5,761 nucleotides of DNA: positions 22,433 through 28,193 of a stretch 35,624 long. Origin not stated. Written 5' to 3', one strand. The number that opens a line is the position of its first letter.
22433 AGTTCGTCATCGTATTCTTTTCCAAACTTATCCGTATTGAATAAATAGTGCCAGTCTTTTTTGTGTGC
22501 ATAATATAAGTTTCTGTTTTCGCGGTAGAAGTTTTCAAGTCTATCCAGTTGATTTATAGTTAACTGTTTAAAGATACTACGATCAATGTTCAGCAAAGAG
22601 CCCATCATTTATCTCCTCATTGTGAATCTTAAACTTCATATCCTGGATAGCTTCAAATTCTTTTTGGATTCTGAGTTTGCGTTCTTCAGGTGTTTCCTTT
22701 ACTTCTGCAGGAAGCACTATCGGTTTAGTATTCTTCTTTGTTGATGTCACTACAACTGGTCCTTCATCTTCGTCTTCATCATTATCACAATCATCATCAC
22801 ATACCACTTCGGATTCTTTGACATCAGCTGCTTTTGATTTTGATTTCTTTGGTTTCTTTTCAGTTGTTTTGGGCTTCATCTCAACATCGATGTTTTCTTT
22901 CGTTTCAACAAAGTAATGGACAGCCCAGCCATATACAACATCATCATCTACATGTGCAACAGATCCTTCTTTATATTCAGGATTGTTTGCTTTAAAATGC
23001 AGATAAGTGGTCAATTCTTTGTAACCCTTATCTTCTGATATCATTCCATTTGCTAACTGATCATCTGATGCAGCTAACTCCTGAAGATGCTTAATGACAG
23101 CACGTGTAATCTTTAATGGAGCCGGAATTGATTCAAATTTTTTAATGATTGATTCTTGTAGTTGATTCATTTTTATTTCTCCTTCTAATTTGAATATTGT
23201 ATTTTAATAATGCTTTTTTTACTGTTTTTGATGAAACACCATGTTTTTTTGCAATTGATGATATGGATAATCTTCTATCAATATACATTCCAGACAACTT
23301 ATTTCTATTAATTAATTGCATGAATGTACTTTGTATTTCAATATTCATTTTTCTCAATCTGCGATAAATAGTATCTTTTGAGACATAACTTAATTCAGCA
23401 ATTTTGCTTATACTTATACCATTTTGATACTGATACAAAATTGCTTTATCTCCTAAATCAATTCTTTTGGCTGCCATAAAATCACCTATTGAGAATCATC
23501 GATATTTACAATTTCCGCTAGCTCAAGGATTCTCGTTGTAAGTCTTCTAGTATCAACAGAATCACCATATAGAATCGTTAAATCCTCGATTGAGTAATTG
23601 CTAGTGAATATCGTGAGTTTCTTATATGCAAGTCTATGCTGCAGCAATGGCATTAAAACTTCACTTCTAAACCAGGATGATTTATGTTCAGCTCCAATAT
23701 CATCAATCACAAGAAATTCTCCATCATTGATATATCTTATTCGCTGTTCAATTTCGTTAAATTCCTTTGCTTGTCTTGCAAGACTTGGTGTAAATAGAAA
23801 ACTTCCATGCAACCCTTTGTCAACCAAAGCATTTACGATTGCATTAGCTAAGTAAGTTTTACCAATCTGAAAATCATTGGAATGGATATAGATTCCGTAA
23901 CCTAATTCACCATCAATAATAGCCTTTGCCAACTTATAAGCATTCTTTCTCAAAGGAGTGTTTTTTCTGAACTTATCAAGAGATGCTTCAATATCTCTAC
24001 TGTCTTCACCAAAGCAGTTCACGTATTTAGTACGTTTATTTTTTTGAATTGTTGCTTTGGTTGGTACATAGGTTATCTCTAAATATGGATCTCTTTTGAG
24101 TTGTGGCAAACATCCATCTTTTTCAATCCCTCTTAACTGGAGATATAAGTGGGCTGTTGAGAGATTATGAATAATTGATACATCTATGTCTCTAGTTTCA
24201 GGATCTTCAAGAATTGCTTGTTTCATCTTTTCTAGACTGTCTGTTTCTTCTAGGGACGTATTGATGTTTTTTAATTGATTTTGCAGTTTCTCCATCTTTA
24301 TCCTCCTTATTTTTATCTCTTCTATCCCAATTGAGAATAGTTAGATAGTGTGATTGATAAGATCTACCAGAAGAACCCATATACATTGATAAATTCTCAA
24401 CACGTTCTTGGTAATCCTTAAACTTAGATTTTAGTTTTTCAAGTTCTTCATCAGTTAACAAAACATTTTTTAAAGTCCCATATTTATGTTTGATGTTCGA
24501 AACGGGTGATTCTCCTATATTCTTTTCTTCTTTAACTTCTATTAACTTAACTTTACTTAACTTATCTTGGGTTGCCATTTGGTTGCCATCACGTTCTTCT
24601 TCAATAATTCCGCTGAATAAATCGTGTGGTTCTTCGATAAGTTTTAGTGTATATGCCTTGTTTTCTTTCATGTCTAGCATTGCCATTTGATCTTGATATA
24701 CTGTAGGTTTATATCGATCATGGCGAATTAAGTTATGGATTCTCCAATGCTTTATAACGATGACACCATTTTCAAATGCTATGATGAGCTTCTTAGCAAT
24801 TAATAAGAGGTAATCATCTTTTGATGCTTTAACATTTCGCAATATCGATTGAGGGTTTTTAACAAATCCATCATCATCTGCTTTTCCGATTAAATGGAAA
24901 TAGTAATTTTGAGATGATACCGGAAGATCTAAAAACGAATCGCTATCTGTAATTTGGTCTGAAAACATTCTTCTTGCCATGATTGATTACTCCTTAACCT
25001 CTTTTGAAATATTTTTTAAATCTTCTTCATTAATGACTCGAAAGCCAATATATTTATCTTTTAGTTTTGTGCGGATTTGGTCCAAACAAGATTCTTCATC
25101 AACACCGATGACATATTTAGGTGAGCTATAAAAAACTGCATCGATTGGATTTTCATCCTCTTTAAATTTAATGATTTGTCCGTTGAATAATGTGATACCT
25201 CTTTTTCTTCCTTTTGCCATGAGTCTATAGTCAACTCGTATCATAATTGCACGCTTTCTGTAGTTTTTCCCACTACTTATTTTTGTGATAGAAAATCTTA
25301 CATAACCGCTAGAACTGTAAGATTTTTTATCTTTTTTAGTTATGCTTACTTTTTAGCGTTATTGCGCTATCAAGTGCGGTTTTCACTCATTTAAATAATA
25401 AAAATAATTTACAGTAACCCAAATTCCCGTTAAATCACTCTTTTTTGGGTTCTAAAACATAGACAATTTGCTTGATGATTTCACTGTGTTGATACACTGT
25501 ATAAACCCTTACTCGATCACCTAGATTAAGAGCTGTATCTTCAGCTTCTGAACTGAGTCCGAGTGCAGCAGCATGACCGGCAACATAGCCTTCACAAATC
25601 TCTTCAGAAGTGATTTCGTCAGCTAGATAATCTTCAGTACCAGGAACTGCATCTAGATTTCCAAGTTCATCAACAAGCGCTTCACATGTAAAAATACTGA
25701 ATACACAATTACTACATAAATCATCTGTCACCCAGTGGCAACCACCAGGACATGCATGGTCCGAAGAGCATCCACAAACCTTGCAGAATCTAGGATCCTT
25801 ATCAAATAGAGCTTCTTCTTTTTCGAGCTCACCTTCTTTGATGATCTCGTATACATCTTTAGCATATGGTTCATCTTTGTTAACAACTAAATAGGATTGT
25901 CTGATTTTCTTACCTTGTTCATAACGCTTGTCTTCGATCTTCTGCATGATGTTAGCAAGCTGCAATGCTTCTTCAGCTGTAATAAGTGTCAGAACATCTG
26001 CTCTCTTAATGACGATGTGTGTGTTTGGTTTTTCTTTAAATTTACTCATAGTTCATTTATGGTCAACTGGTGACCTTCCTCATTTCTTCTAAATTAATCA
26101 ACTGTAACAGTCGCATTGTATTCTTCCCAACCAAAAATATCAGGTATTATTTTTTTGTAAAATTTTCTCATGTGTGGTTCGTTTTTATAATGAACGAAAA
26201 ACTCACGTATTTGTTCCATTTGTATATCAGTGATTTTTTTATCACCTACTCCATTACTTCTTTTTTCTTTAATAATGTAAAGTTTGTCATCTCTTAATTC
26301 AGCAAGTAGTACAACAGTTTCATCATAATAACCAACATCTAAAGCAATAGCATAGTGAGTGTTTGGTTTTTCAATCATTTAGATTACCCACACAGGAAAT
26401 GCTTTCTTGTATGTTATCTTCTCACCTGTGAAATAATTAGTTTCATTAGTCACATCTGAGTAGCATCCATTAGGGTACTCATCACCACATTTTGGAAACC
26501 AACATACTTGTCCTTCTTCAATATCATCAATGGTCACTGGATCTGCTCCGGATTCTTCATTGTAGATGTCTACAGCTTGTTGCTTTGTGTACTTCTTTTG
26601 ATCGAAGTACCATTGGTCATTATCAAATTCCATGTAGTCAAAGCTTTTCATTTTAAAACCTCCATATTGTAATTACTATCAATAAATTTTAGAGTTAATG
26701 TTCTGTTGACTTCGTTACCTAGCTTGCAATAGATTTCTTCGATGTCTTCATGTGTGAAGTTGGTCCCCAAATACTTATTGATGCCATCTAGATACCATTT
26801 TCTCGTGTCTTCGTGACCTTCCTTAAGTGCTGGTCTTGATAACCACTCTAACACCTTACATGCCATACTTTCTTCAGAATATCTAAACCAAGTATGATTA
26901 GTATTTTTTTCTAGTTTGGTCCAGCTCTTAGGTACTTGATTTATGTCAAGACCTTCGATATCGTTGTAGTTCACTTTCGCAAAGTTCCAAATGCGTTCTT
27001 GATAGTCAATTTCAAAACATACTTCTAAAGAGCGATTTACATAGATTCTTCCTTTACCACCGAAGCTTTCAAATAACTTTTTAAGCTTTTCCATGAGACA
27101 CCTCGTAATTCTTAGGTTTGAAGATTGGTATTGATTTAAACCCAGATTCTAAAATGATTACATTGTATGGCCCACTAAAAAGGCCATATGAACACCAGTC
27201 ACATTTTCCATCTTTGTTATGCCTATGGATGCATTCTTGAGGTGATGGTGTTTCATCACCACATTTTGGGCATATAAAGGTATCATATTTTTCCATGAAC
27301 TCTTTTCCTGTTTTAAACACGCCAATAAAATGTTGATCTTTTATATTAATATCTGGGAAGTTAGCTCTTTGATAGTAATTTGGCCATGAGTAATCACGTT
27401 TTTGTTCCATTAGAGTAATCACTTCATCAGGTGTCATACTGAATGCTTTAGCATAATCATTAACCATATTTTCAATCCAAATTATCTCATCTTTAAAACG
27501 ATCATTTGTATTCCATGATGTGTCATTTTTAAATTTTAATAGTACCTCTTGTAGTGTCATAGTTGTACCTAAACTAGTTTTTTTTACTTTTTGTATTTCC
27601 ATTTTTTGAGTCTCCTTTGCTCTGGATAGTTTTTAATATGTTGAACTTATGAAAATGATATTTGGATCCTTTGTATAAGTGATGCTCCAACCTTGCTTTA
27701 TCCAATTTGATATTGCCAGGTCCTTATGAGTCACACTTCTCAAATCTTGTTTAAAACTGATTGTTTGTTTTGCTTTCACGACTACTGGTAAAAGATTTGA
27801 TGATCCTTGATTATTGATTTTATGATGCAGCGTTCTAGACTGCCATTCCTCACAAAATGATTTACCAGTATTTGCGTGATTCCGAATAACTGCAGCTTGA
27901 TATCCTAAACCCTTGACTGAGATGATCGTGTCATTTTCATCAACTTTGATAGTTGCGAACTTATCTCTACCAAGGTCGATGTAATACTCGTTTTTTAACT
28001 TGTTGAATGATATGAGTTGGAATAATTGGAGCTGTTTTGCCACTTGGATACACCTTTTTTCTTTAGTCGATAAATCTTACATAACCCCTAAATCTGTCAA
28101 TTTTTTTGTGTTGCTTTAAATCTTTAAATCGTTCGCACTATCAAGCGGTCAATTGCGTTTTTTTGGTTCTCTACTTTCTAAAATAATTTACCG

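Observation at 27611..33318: A conserved 12- to 22-nt leader motif (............[R]AGAAA) recurs four times in the early region, three times fused to a Shine-Dalgarno sequence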

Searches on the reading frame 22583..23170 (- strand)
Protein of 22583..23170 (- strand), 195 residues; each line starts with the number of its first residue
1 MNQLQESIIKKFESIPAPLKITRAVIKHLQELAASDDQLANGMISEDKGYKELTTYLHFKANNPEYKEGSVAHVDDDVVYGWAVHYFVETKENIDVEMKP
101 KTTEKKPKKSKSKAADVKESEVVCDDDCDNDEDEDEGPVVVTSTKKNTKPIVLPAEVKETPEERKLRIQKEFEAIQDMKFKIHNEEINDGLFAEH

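Call 42: search_protein_families(library=pfam, proteins=[window:22583-23170:-], max_evalue=0.01)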
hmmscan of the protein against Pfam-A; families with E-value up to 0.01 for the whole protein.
window:22583-23170:- (195 aa): 1 family
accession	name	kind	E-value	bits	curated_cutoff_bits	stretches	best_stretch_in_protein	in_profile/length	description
PF14058.11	PcfK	-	1.1e-08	35.7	27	1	22-99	7-79/139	PcfK-like protein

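Call 43: search_protein_families(library=phrogs, proteins=[window:22583-23170:-], max_evalue=0.001)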
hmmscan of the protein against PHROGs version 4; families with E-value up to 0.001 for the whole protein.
window:22583-23170:- (195 aa): 2 families
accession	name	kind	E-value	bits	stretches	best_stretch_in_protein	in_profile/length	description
phrog_7445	-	unknown function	1e-09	39.5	1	28-125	30-113/138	-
phrog_35860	-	unknown function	7.7e-07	29.8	1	23-148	109-229/256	-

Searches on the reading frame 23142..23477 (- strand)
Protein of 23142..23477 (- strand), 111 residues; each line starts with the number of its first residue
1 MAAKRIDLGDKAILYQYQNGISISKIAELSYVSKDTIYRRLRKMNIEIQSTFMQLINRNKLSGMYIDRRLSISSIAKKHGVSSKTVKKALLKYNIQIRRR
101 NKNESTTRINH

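Call 42: search_protein_families(library=pfam, proteins=[window:23142-23477:-], max_evalue=0.01)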
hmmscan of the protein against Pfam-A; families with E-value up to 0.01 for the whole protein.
window:23142-23477:- (111 aa): 26 families (the best 25 are shown)
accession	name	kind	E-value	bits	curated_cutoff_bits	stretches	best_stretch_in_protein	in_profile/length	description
PF13384.12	HTH_23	-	1.4e-09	37.9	24.6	1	13-43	10-40/50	Homeodomain-like domain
PF02796.21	HTH_7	-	4.1e-08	33.7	23.8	1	17-43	18-44/45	Helix-turn-helix domain of resolvase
PF13518.12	HTH_28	-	5.6e-08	33.2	25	1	65-94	9-37/52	Helix-turn-helix domain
PF05043.19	Mga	-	3.8e-07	31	21.1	1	18-63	28-74/87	Mga helix-turn-helix domain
PF08279.18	HTH_11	-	1.1e-06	28.8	25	0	13-44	8-39/55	HTH domain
PF13730.12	HTH_36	-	3.6e-06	27.1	25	1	15-43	17-48/55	Helix-turn-helix domain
PF04967.18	HTH_10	-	9.1e-06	25.8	23.1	0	67-92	21-46/53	HTH DNA binding domain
PF14493.12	HTH_40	-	1.1e-05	26.1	27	0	16-59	8-52/89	Helix-turn-helix domain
PF13412.12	HTH_24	-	1.1e-05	25.4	21.9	0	18-44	15-41/48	Winged helix-turn-helix DNA-binding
PF13404.12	HTH_AsnC-type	-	1.9e-05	24.8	27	0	21-44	18-41/42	AsnC-type helix-turn-helix domain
PF08281.18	Sigma70_r4_2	-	4.2e-05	23.5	25.7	0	70-90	27-47/54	Sigma-70, region 4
PF04297.20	UPF0122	-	4.6e-05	24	22.7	0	17-47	30-60/101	Putative helix-turn-helix protein, YlxM / p13 like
PF13542.12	HTH_Tnp_ISL3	-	4.8e-05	23.2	27.4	0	69-93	27-50/51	Helix-turn-helix domain of transposase family ISL3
PF13551.12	HTH_29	-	6.8e-05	23.3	28.1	0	13-42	4-34/64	Winged helix-turn helix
PF03683.19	UPF0175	-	7.1e-05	22.9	27.9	0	64-102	28-66/75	Uncharacterised protein family (UPF0175)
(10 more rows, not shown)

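Call 43: search_protein_families(library=phrogs, proteins=[window:23142-23477:-], max_evalue=0.001)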
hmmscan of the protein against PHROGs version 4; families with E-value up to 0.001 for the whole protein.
window:23142-23477:- (111 aa): 18 families
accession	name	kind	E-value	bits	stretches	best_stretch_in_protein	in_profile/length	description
phrog_8446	-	DNA, RNA and nucleotide metabolism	2.3e-11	44.7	1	18-104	26-107/211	HNH endonuclease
phrog_12058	-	unknown function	3.6e-08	33.2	1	18-109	494-584/768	-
phrog_15357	-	unknown function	1.2e-07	33.1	0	65-104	37-75/120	-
phrog_7545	-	DNA, RNA and nucleotide metabolism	1.7e-07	32.5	1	54-105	3-54/160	HNH endonuclease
phrog_141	-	head and packaging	1.1e-06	29.2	0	19-47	14-40/183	terminase small subunit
phrog_125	-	DNA, RNA and nucleotide metabolism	7.2e-06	26.7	0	14-50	173-209/254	DNA invertase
phrog_1303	-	DNA, RNA and nucleotide metabolism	1.6e-05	25.7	0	11-50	30-69/184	DNA binding protein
phrog_9759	-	DNA, RNA and nucleotide metabolism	1.7e-05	25.9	0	59-108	9-58/242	DNA binding protein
phrog_756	-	DNA, RNA and nucleotide metabolism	0.00011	23.2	0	58-87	8-37/166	DNA binding protein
phrog_4494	-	unknown function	0.00014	23.3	1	11-101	9-106/109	-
phrog_1558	-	unknown function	0.00024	22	0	61-89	127-156/178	-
phrog_11420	-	DNA, RNA and nucleotide metabolism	0.0005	21.2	0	11-43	13-45/82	DNA binding protein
phrog_1740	-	transcription regulation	0.00055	19.5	0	13-51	177-215/567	RNA polymerase sigma factor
phrog_11138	-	unknown function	0.00062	21.1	0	63-90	101-128/142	-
phrog_836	-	transcription regulation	0.00062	20.9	0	66-96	93-123/133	late transcriptional activator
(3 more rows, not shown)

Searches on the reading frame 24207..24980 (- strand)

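Call 92: search_protein_families(library=pfam, proteins=[window:24207-24980:-], max_evalue=0.01)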
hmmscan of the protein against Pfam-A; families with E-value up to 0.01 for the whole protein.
window:24207-24980:- (257 aa): 1 family
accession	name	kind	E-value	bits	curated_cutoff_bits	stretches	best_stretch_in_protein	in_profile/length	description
PF22536.2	POLR3C_WHD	-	0.0076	16.6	30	0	77-117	12-52/77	POLR3C, C-terminal winged-helix domain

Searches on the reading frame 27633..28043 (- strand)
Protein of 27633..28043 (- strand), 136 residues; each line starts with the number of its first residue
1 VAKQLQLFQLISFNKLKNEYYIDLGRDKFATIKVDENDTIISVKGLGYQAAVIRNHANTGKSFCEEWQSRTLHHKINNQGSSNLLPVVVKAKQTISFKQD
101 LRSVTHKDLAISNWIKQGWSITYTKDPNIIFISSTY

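Call 91: search_protein_families(library=pfam, proteins=[window:27633-28043:-], max_evalue=0.01)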
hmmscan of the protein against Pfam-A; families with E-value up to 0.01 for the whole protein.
window:27633-28043:- (136 aa): 0 families
